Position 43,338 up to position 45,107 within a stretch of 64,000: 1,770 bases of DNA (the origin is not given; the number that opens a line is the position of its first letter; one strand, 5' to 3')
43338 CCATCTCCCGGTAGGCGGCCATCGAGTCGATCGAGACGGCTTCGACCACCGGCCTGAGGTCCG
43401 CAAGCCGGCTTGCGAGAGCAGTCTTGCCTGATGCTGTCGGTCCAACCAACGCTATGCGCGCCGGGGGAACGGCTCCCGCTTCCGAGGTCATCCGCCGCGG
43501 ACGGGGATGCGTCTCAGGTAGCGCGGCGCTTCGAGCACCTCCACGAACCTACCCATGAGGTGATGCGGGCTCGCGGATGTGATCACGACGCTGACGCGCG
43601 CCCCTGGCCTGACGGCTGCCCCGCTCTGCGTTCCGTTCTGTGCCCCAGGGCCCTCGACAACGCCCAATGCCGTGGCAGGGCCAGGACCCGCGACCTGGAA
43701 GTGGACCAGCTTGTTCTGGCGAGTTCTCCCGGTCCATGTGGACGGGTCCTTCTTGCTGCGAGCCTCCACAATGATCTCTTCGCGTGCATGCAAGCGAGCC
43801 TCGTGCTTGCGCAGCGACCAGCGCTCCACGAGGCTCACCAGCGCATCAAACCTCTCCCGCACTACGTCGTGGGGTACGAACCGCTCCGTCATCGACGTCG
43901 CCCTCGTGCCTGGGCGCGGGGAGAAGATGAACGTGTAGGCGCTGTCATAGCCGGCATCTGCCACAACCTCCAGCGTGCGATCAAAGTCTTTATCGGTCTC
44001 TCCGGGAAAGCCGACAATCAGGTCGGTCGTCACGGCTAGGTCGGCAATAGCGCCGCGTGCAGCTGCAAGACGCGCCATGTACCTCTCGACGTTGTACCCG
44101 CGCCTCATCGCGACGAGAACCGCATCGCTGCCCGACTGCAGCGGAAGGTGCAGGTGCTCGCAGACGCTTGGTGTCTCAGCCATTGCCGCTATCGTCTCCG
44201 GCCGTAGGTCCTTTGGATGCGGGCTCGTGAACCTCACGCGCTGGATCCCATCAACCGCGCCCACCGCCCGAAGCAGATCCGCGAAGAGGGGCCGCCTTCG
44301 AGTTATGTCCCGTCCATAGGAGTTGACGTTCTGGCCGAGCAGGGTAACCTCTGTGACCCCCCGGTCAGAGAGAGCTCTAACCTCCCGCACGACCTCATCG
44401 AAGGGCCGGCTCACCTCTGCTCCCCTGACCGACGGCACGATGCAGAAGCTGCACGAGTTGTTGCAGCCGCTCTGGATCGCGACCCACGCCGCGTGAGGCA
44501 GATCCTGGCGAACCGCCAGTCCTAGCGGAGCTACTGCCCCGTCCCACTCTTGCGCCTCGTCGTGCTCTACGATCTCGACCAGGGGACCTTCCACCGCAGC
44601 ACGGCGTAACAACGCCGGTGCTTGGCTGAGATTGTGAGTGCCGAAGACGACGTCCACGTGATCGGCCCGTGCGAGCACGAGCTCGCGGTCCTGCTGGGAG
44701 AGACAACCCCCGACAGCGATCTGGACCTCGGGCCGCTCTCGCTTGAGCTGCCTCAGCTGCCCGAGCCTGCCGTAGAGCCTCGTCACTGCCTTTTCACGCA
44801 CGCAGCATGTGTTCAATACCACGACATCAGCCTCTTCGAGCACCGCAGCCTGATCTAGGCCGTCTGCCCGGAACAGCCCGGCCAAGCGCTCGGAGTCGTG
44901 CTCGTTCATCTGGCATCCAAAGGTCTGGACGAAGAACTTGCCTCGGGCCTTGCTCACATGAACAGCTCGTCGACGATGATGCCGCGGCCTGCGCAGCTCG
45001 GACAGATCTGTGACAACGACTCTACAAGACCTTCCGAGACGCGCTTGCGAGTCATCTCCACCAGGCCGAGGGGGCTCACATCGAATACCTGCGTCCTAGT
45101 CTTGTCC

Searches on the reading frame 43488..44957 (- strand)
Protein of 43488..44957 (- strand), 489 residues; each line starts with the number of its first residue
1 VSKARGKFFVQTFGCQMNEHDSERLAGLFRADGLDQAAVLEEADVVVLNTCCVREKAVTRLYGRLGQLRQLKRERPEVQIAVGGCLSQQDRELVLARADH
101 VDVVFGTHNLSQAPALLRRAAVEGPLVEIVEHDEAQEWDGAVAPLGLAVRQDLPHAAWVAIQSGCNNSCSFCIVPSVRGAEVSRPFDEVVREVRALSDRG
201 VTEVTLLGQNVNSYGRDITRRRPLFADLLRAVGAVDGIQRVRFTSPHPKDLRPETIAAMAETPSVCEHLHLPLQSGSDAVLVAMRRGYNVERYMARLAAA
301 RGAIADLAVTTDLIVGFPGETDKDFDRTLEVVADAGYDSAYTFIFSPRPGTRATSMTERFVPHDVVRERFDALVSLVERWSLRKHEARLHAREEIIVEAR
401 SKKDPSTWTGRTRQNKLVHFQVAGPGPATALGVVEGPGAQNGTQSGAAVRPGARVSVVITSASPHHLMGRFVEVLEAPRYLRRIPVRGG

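Call 74: search_protein_families(library=pfam, proteins=[window:43488-44957:-], max_evalue=0.01)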
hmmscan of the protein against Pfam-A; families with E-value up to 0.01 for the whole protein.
window:43488-44957:- (489 aa): 3 families
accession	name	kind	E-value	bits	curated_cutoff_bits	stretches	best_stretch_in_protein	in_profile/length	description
PF04055.27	Radical_SAM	-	5.4e-29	101.9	29.5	1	161-330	3-164/166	Radical SAM superfamily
PF00919.26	UPF0004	-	1.1e-28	99.5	27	1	7-106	1-98/98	Uncharacterized protein family UPF0004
PF02310.24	B12-binding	-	6.9e-05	23.1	32.1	1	32-107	41-112/121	B12 binding domain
